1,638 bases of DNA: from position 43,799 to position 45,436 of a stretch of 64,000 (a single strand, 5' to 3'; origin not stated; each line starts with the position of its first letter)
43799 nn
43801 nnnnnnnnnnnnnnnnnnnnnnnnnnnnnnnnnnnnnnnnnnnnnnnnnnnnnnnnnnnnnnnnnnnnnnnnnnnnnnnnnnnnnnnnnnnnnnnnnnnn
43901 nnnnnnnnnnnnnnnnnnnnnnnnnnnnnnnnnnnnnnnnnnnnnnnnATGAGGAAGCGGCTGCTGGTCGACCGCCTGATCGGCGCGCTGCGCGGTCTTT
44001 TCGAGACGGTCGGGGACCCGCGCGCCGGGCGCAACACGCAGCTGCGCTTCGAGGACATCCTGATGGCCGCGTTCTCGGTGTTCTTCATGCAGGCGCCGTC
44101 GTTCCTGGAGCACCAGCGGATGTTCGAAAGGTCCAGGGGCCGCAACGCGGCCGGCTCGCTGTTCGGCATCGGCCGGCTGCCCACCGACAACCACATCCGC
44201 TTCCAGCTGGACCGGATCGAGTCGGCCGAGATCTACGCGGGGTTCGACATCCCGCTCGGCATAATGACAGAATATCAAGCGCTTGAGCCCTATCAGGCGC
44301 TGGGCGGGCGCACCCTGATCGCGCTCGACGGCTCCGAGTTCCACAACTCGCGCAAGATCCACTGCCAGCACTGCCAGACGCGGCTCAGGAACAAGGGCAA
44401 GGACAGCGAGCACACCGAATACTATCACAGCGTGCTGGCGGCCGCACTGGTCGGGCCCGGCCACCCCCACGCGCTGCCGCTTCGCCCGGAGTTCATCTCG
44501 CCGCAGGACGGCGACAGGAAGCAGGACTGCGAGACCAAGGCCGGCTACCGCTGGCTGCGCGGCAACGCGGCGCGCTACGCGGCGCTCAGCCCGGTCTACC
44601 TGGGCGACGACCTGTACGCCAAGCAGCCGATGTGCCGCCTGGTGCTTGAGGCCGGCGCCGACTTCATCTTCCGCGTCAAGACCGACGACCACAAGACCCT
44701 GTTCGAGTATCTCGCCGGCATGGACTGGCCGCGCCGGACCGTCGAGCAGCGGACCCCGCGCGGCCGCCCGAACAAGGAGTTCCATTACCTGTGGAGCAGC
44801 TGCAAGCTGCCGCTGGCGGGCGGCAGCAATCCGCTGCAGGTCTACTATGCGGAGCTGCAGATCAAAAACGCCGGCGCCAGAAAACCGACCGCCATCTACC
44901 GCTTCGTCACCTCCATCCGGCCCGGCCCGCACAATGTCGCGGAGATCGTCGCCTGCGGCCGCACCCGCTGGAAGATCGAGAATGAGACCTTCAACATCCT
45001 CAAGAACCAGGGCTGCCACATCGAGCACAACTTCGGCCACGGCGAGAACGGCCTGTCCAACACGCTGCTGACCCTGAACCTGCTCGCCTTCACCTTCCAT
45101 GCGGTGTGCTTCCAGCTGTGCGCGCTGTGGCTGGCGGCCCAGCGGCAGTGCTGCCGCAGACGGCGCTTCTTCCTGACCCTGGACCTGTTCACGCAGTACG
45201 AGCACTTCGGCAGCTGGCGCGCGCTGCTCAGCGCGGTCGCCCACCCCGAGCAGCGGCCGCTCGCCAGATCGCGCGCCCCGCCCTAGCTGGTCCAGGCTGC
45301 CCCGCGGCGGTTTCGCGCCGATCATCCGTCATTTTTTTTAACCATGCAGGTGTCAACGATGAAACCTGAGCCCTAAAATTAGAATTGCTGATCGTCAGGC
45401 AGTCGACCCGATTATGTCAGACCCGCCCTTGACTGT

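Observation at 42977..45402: GC-rich IS-like element carrying an ATGA-coupled Dam-like methyltransferase and DDE transposase, inserted between psd and pssA with a 15-bp duplication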

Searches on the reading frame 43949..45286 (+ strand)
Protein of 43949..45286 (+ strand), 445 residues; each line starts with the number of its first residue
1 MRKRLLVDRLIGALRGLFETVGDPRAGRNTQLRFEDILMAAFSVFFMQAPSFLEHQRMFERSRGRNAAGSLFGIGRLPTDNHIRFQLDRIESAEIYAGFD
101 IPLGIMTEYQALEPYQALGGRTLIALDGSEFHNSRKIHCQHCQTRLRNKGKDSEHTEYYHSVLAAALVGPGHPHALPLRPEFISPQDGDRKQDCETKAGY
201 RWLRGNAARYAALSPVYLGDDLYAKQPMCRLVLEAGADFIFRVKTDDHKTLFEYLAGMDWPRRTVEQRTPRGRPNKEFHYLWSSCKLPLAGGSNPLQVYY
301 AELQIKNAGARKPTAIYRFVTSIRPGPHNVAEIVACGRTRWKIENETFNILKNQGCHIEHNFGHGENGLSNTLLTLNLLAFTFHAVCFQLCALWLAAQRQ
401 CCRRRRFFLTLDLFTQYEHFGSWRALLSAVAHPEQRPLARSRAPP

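Call 4: search_protein_families(library=pfam, proteins=[window:43949-45286:+], max_evalue=0.01)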
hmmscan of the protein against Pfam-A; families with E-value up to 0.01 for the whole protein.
window:43949-45286:+ (445 aa): 1 family
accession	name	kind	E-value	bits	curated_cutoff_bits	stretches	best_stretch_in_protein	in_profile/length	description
PF01609.27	DDE_Tnp_1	-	1.1e-06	29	23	1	202-379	68-197/200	Transposase DDE domain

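Call 5: search_protein_families(library=ncbifam, proteins=[window:43949-45286:+], max_evalue=0.01)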
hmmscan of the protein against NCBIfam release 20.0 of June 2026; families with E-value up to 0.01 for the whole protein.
window:43949-45286:+ (445 aa): 1 family
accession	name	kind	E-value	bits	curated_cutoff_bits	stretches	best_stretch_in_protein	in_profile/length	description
NF033591.1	transpos_IS4_2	equivalog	1.8e-05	24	152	1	215-386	120-280/340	IS4 family transposase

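Call 9: find_homologous_proteins(query=window:43949-45286:+)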
Query window:43949-45286:+ (445 aa): 7897 proteins with E <= 0.001 among 8000 candidates; the best 120 are listed.
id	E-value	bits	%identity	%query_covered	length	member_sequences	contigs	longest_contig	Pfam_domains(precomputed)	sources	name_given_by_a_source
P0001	0.0e+0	1050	100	100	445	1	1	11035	PF01609.28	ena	-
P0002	4.1e-219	746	70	99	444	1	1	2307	PF01609.28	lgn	-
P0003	1.5e-205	701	65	100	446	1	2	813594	PF01609.28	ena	-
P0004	1.6e-202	691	65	100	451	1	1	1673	PF01609.28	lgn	-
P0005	2.8e-202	691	64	99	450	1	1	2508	PF01609.28,PF13808.12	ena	-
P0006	6.2e-200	683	64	100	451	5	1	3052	-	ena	-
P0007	3.3e-199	681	65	99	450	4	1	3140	PF01609.28,PF13808.12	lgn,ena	-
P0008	3.4e-198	677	64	99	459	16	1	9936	PF01609.28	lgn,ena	-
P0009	1.5e-196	672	61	100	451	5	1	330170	PF01609.28,PF13808.12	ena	-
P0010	2.3e-192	658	61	99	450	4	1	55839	PF01609.28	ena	-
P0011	3.2e-189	648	61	99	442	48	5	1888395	PF01609.28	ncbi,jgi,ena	jgi:hypothetical protein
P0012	2.3e-188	645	58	99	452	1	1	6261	PF13808.12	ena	-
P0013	2.2e-183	628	61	99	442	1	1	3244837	-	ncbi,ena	-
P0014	5.5e-177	607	60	99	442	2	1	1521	-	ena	-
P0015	7.4e-169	580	59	98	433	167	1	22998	-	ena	-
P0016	1.1e-168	580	59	98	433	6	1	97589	PF13808.12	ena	-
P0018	5.6e-148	512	55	97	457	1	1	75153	PF01609.28,PF13808.12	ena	-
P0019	7.8e-140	485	53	97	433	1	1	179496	PF01609.28,PF13808.12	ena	-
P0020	1.6e-138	480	50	99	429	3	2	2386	PF01609.28,PF13808.12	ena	-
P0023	8.9e-132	458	49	96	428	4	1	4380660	PF01609.28,PF13808.12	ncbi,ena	-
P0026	5.5e-123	429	48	97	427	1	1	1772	PF13808.12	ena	-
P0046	1.7e-120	421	48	96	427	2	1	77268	PF01609.28,PF13808.12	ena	-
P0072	4.3e-119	416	47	99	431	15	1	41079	PF13808.12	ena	-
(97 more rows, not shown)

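Call 10: find_encoding_contigs(protein=P0003, flank=4000, max_places=4)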
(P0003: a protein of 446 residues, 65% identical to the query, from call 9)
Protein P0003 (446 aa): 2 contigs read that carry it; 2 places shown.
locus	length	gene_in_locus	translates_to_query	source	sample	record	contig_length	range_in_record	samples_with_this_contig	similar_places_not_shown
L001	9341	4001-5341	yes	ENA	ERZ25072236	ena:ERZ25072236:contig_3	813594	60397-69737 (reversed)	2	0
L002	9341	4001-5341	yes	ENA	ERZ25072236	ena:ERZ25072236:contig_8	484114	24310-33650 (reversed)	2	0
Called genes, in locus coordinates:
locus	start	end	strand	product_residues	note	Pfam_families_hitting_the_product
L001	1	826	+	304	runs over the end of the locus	PF00126:HTH_1, PF03466:LysR_substrate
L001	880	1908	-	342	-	PF04055:Radical_SAM, PF06463:Mob_synth_C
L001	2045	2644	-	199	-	PF00293:NUDIX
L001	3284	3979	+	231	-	-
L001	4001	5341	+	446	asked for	PF01609:DDE_Tnp_1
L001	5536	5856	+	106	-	-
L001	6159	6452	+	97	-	-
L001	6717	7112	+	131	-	-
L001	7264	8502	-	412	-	PF06114:Peptidase_M78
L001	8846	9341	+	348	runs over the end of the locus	PF03480:DctP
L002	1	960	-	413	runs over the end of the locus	PF01555:N6_N4_Mtase, PF01170:UPF0020 (faint)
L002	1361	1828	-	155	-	PF00210:Ferritin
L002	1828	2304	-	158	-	PF00210:Ferritin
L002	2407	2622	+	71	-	PF04324:Fer2_BFD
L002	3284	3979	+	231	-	-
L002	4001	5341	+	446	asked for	PF01609:DDE_Tnp_1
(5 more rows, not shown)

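Call 11: find_encoding_contigs(protein=P0011, flank=4000, max_places=6)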
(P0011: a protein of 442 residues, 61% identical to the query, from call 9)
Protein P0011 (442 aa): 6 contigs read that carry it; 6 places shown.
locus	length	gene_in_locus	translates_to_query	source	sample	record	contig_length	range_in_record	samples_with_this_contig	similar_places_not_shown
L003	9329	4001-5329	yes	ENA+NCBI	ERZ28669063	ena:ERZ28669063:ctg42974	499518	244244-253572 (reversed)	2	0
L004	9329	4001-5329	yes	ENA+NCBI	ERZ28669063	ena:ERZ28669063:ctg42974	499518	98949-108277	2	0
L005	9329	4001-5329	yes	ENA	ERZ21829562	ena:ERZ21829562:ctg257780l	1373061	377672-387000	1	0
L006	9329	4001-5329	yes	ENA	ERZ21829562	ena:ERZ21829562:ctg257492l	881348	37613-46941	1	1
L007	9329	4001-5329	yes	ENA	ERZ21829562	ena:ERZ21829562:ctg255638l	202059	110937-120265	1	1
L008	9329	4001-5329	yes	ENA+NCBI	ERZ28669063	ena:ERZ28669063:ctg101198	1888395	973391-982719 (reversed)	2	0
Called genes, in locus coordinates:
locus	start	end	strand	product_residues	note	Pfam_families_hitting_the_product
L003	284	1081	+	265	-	PF10502:Peptidase_S26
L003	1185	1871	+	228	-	PF14622:Ribonucleas_3_3, PF00636:Ribonuclease_3, PF00035:dsrm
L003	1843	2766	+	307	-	PF03193:RsgA_GTPase (faint), PF00350:Dynamin_N (faint), PF01926:MMR_HSR1, PF02421:FeoB_N, PF10662:PduV-EutP (weak), PF00009:GTP_EFTU, PF07650:KH_2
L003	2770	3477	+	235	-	PF11967:RecO_N, PF02565:RecO_C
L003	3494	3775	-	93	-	PF04362:Iron_traffic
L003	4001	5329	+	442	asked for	PF01609:DDE_Tnp_1 (weak)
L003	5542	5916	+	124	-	PF01521:Fe-S_biosyn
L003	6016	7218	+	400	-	PF01071:GARS_A (weak), PF02222:ATP-grasp (faint), PF13535:ATP-grasp_4, PF18603:LAL_C2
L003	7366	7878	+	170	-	-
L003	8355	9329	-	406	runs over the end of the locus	PF02771:Acyl-CoA_dh_N, PF02770:Acyl-CoA_dh_M, PF00441:Acyl-CoA_dh_1, PF08028:Acyl-CoA_dh_2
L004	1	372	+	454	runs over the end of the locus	PF22429:HutF_N, PF01979:Amidohydro_1, PF07969:Amidohydro_3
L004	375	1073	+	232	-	PF00392:GntR, PF07702:UTRA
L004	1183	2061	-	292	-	PF00892:EamA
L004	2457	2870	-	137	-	PF01850:PIN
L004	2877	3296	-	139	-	PF24698:DUF7662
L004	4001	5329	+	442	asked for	PF01609:DDE_Tnp_1 (weak)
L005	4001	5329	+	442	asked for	PF01609:DDE_Tnp_1 (weak)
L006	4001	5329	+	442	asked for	PF01609:DDE_Tnp_1 (weak)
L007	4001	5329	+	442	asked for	PF01609:DDE_Tnp_1 (weak)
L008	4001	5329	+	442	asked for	PF01609:DDE_Tnp_1 (weak)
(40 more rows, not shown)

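Call 12: find_encoding_contigs(protein=P0001, flank=6000, max_places=4)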
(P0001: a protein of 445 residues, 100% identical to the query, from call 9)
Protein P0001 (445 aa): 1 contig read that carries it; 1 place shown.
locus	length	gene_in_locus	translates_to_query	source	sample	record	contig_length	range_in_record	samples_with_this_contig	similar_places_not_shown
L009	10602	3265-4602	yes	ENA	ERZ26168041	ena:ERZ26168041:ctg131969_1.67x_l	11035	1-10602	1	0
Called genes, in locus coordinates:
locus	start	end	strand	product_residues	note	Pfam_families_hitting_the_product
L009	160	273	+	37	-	-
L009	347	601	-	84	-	-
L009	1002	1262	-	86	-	-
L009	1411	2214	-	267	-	PF01066:CDP-OH_P_transf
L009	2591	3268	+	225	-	-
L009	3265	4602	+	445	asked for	PF01609:DDE_Tnp_1 (weak)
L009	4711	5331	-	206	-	PF02666:PS_Dcarbxylase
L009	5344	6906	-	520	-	PF01842:ACT, PF13710:ACT_5, PF22629:ACT_AHAS_ss, PF10369:ALS_ss_C, PF07991:KARI_N, PF03446:NAD_binding_2, PF03807:F420_oxidored, PF01450:KARI_C, +1 more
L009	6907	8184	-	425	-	PF00205:TPP_enzyme_M, PF02775:TPP_enzyme_C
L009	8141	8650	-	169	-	PF02776:TPP_enzyme_N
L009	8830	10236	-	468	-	PF01406:tRNA-synt_1e, PF09334:tRNA-synt_1g (weak), PF09190:DALR_2, PF23493:CysS_C (weak)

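Call 43: search_dna_similar(query=window:43949-45286:+, collection=plasmids, mode=protein, max_rows=25)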
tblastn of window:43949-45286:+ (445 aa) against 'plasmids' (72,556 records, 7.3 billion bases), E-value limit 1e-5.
Records with a match: 17; places in all: 22; records where one place covers at least 80% of the query: 11.
Best place of each record, by identity: <60% 17.
By first word of the organism name: Nostoc 6; Calothrix 2; Acaryochloris 1; Gloeothece 1; Anabaena 1; Saccharobesus 1; Methylomagnum 1; Legionella 1; Aureispira 1; Vibrio 1; and 1 more.
By predicted mobility (MOB-suite, as given by PLSDB): non-mobilizable 10; mobilizable 4; conjugative 3.
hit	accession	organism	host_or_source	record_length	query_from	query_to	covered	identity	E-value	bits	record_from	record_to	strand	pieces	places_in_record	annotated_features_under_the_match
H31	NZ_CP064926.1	Acaryochloris marina S15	cell culture,surface of Pikea pinnata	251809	10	441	97%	38.2%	5e-68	242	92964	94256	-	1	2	ISNCY family transposase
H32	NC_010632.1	Nostoc punctiforme PCC 73102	-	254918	6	432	96%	38.5%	8e-87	296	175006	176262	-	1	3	ISNCY family transposase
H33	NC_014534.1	Gloeothece verrucosa PCC 7822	fresh water in rice field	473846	10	441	97%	37.8%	3e-82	283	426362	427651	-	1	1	ISNCY family transposase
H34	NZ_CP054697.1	Nostoc edaphicum CCNP1411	-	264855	7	386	85%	40.2%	5e-79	274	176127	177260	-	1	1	none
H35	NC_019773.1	Anabaena cylindrica PCC 7122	water, most likely pond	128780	5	367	82%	40.4%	2e-82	284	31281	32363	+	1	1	none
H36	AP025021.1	Calothrix sp. PCC 7716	-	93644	5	367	82%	39.9%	4e-78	271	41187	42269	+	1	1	transposase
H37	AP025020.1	Calothrix sp. PCC 7716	-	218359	5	367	82%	39.9%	4e-78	271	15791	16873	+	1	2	transposase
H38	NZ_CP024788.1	Nostoc flagelliforme CCNUN1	cell culture,desert soil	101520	7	367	81%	39.0%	2e-78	272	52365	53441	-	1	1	none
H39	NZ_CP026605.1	Saccharobesus litoralis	algae mud,microbial mat/biofilm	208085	2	386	87%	33.7%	3e-61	222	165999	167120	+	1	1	hypothetical protein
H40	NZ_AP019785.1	Methylomagnum ishizawai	-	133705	5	344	76%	37.6%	4e-59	216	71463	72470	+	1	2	hypothetical protein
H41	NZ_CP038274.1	Legionella israelensis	cell culture,water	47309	10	365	80%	32.0%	2e-43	170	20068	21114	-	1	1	hypothetical protein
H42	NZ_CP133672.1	Aureispira sp. CCB-E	Monoculture,Seagrass (Zostera sp.) ...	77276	2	366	82%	29.7%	2e-37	153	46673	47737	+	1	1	hypothetical protein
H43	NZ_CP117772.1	Nostoc sp. UHCC 0926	whole organism,lichen surface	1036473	5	232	51%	40.2%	5e-46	178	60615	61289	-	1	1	none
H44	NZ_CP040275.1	Nostoc sp. C052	Blasia pusilla,pure culture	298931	181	367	42%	41.8%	5e-37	151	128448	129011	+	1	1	none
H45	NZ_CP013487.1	Vibrio alginolyticus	seawater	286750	135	391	53%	30.7%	1e-7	82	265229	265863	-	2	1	none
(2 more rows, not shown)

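Call 56: get_annotated_region(hit=H32, flank=1500)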
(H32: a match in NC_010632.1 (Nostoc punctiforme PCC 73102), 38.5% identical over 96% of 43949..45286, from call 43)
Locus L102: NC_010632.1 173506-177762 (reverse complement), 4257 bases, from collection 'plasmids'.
description: Nostoc punctiforme PCC 73102 plasmid pNPUN02, complete sequence
organism: Nostoc punctiforme PCC 73102 (NCBI taxid 63737)
taxonomy: Bacteria; Cyanobacteriota; Cyanophyceae; Nostocales; Nostocaceae; Nostoc; Nostoc punctiforme; Nostoc punctiforme PCC 73102
host: -; source: -; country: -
typing (MOB-suite, as given by PLSDB): conjugative; replicon rep_cluster_317; relaxase MOBV; mating-pair formation MPF_T
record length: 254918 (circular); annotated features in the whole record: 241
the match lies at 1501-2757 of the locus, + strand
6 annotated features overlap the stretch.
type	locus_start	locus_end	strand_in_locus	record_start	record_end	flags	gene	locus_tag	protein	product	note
CDS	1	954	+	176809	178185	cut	-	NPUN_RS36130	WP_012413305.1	FAD-dependent oxidoreductase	-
CDS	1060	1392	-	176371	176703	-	-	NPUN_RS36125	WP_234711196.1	hypothetical protein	-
CDS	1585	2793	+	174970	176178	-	-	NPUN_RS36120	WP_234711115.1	ISNCY family transposase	-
CDS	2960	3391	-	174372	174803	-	-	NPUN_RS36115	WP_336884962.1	hypothetical protein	-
CDS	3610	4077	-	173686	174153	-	-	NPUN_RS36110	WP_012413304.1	hypothetical protein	-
CDS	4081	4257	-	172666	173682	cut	-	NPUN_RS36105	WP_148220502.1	site-specific integrase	GO:0015074 - DNA integration [Evidence IEA]; GO:0006310 - DNA recombination [Evidence IEA]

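Call 58: search_protein_families(library=ncbifam, proteins=[window:43949-45286:+, P0011, P0023, L102:1585-2793:+], max_evalue=1)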
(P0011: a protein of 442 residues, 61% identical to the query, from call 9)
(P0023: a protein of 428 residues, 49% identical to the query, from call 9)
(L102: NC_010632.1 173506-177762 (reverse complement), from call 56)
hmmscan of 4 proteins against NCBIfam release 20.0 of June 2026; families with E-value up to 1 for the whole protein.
window:43949-45286:+ (445 aa): 2 families
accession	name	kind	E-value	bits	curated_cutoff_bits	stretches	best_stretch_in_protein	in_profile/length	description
NF033591.1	transpos_IS4_2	equivalog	1.8e-05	24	152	1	215-386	120-280/340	IS4 family transposase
NF033592.1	transpos_IS4_1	equivalog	0.022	13.9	115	1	216-368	179-313/332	IS4 family transposase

P0011 (442 aa): 3 families
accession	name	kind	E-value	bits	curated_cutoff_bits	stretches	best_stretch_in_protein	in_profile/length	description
NF033592.1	transpos_IS4_1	equivalog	9.7e-05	21.6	115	1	210-347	179-298/332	IS4 family transposase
NF033591.1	transpos_IS4_2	equivalog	0.00083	18.6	152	1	208-378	119-277/340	IS4 family transposase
NF033564.0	transpos_ISAs1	equivalog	0.21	10.7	70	1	217-341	147-278/314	ISAs1 family transposase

P0023 (428 aa): 2 families
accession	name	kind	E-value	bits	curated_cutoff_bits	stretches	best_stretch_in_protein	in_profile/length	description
NF033591.1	transpos_IS4_2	equivalog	1.5e-06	27.6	152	1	327-422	228-324/340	IS4 family transposase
NF033545.0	transpos_IS630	equivalog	0.099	12.1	100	1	242-299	97-152/299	IS630 family transposase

L102:1585-2793:+ (402 aa): 1 family
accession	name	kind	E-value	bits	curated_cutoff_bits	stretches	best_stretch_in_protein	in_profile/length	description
NF033591.1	transpos_IS4_2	equivalog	0.00034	19.8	152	1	280-346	218-280/340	IS4 family transposase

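Call 80: search_protein_families(library=pfam, proteins=[window:43949-45286:+, P0005, P0009, P0023], max_evalue=1)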
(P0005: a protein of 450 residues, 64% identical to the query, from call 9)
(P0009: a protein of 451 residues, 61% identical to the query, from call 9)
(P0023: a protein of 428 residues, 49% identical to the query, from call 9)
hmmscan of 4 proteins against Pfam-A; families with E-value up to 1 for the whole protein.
window:43949-45286:+ (445 aa): 3 families
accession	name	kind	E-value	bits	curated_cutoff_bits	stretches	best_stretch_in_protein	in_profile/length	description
PF01609.27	DDE_Tnp_1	-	1.1e-06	29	23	1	202-379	68-197/200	Transposase DDE domain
PF13808.11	DDE_Tnp_1_assoc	-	0.019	15.5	32.3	1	18-95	4-80/88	DDE_Tnp_1-associated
PF00367.25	PTS_EIIB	-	0.37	10.7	27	1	138-154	15-31/34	phosphotransferase system, EIIB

P0005 (450 aa): 2 families
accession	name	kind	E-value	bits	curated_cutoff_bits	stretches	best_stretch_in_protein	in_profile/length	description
PF01609.27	DDE_Tnp_1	-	1e-06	29.1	23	1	201-385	62-197/200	Transposase DDE domain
PF13808.11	DDE_Tnp_1_assoc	-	5e-06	26.9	32.3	1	22-103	3-83/88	DDE_Tnp_1-associated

P0009 (451 aa): 3 families
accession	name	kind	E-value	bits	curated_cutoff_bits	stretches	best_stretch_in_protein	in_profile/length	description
PF01609.27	DDE_Tnp_1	-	2.1e-06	28.1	23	1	218-385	76-197/200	Transposase DDE domain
PF13808.11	DDE_Tnp_1_assoc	-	1.8e-05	25.1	32.3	1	21-99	2-79/88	DDE_Tnp_1-associated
PF22713.1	SNaCT6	-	0.078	13.7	27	1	14-80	12-73/119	Short NACHT-associated C-Terminal domain, family 6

P0023 (428 aa): 3 families
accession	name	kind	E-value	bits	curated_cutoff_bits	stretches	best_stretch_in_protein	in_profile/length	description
PF01609.27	DDE_Tnp_1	-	7.3e-07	29.6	23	1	123-372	6-197/200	Transposase DDE domain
PF13808.11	DDE_Tnp_1_assoc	-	1.1e-05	25.8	32.3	1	16-99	2-84/88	DDE_Tnp_1-associated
PF18551.6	TackOD1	-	0.0039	17.2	32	1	129-156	117-144/188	Thaumarchaeal output domain 1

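Call 81: search_solved_structures(query=A3, max_evalue=1)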
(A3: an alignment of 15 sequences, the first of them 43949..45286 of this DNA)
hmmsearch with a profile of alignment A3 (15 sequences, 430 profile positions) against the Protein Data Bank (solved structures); distinct sequences matched with E-value up to 1: 0.
